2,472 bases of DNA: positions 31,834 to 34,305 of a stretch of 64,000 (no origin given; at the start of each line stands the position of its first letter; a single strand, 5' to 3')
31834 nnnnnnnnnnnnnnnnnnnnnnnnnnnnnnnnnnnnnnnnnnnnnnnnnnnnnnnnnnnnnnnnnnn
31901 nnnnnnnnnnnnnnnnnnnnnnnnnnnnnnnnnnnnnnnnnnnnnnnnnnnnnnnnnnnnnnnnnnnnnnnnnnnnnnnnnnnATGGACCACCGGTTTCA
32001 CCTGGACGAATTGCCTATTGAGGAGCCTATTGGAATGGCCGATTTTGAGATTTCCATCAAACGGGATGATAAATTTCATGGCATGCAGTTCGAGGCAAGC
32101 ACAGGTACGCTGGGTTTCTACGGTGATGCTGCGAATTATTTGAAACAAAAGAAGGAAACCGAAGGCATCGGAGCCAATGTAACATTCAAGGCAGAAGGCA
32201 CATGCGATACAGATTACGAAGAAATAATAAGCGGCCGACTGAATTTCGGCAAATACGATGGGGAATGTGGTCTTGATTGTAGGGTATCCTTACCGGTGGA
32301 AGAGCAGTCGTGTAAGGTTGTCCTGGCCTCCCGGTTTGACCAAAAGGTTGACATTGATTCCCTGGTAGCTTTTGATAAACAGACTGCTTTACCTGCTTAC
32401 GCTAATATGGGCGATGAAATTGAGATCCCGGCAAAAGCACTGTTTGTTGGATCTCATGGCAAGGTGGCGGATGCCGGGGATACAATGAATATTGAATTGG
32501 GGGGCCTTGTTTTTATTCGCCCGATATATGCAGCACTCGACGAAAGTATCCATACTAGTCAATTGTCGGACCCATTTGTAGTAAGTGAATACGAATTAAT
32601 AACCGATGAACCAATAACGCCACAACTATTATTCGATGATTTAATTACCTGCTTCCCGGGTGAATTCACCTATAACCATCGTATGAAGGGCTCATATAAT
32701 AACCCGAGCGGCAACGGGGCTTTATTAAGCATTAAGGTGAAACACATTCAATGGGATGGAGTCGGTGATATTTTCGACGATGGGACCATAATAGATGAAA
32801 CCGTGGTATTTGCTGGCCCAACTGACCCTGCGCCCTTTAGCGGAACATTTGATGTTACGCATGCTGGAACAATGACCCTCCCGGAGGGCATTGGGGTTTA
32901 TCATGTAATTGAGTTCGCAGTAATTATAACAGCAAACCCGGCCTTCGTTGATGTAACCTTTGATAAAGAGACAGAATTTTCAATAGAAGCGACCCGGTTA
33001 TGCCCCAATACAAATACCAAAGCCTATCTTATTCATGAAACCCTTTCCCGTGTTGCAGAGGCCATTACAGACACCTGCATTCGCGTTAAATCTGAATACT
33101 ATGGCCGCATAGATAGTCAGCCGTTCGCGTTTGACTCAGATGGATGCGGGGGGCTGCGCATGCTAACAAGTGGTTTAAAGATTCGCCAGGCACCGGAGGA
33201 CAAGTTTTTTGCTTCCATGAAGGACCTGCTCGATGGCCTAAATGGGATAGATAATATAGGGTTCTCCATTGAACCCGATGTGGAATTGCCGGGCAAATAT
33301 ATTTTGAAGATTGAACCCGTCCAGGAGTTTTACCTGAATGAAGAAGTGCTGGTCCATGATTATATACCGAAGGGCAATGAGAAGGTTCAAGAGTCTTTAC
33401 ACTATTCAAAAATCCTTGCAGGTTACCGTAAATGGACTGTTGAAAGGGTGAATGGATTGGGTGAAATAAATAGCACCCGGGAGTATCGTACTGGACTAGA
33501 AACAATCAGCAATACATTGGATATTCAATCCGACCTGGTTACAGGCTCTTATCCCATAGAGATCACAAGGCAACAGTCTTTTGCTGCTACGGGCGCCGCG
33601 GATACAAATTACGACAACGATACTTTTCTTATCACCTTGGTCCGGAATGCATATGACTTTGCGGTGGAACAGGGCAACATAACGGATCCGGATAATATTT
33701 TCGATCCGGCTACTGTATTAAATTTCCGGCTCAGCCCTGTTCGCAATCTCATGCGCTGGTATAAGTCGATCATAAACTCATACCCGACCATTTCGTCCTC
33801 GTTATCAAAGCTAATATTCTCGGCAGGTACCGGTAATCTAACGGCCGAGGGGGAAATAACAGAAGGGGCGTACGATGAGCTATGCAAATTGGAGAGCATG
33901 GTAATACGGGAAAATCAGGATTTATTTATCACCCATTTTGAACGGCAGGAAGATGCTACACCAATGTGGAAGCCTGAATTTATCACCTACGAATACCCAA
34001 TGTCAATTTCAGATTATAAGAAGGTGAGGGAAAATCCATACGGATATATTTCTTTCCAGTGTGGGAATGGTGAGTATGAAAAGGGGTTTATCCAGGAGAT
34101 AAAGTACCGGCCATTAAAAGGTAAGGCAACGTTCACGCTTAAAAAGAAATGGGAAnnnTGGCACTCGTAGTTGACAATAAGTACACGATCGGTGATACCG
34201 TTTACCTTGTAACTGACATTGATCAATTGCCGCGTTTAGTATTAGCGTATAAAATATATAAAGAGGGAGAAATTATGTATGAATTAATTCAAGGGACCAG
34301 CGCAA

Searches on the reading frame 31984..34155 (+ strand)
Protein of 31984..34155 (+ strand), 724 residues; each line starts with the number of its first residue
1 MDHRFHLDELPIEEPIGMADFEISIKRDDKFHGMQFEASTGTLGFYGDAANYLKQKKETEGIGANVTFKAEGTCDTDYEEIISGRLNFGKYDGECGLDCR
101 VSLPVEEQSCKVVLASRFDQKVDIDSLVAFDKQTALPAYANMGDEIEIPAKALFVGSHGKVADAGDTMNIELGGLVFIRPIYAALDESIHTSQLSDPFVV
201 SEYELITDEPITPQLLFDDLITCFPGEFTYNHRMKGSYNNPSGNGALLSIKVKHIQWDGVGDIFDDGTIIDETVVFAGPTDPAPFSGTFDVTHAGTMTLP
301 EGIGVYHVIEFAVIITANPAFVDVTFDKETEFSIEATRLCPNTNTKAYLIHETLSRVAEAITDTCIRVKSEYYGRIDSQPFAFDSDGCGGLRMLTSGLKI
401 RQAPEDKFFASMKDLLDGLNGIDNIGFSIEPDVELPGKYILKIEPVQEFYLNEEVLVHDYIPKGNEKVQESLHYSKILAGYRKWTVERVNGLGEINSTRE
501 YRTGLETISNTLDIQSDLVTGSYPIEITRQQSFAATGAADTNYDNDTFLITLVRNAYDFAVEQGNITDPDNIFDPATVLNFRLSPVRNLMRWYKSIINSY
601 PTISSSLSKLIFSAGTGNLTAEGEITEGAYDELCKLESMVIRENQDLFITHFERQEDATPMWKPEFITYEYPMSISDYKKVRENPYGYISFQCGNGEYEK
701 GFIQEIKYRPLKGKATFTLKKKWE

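Call 6: search_protein_families(library=phrogs, proteins=[window:31984-34155:+], max_evalue=0.01)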
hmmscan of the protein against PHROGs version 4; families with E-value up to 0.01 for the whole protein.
window:31984-34155:+ (724 aa): 2 families
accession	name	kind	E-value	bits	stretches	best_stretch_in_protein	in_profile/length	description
phrog_15220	-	head and packaging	3.8e-85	287.6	2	303-720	339-756/759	virion structural protein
phrog_22157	-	unknown function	1.6e-09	37.8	1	466-618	407-554/635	-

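Call 7: search_protein_families(library=pfam, proteins=[window:31984-34155:+], max_evalue=0.01)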
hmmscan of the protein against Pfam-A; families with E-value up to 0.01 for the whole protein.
window:31984-34155:+ (724 aa): 0 families

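Call 37: search_dna_similar(query=window:31984-34155:+, collection=phages, mode=protein, max_evalue=0.00001, max_rows=15)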
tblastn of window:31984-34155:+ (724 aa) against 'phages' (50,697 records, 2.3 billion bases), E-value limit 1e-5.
Records with a match: 3; places in all: 3; records where one place covers at least 80% of the query: 0.
Best place of each record, by identity: <60% 3.
By first word of the organism name: Rhodobacteraceae 1; Tenacibaculum 1; Leeuwenhoekiella 1.
By host as written in the record: - 1; Tenacibaculum geojense 1; Leeuwenhoekiella aequorea Arc30 1.
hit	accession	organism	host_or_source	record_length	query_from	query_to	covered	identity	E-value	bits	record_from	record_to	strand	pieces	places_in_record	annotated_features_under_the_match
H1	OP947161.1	Rhodobacteraceae phage LS06-2018-MD05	-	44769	277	724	62%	25.2%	9e-11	72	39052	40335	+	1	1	virion structural protein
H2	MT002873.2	Tenacibaculum phage JQ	Tenacibaculum geojense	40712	394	622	32%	24.8%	2e-7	61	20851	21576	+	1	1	hypothetical protein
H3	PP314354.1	Leeuwenhoekiella phage vB_LaeS_Arctus_1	Leeuwenhoekiella aequorea Arc30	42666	410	617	29%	25.2%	2e-6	57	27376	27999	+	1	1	virion structural protein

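Call 38: get_annotated_region(hit=H3, flank=9000)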
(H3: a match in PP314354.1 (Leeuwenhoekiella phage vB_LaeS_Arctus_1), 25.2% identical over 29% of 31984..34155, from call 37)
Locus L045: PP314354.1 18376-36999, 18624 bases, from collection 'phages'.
description: Leeuwenhoekiella phage vB_LaeS_Arctus_1, complete genome.
organism: Leeuwenhoekiella phage vB_LaeS_Arctus_1 (NCBI taxid 3120034)
taxonomy: Viruses
host: Leeuwenhoekiella aequorea Arc30; source: Arctic marine water; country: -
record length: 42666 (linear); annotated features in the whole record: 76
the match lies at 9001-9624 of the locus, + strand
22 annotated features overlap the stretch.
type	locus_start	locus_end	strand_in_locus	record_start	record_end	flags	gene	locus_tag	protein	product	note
CDS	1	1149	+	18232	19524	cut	-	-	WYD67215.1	major capsid protein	-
CDS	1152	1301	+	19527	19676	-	-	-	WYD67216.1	hypothetical protein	-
CDS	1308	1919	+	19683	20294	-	-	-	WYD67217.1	structural protein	-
CDS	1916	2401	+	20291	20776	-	-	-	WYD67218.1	structural protein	-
CDS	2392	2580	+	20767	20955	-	-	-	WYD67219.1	hypothetical protein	-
CDS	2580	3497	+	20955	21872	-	-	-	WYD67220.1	hypothetical protein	-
CDS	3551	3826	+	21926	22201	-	-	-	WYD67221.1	hypothetical protein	-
CDS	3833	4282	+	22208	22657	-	-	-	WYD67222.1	tail protein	-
CDS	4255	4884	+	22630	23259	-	-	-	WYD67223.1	hypothetical protein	-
CDS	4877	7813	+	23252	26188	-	-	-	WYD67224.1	tail length tape measure protein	-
CDS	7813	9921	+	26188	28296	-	-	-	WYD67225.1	virion structural protein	-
CDS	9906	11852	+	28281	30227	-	-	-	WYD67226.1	virion structural protein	-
CDS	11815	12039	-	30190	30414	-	-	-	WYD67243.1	hypothetical protein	-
CDS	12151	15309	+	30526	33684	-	-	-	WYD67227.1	tail fiber protein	-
CDS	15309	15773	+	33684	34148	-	-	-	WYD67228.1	hypothetical protein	-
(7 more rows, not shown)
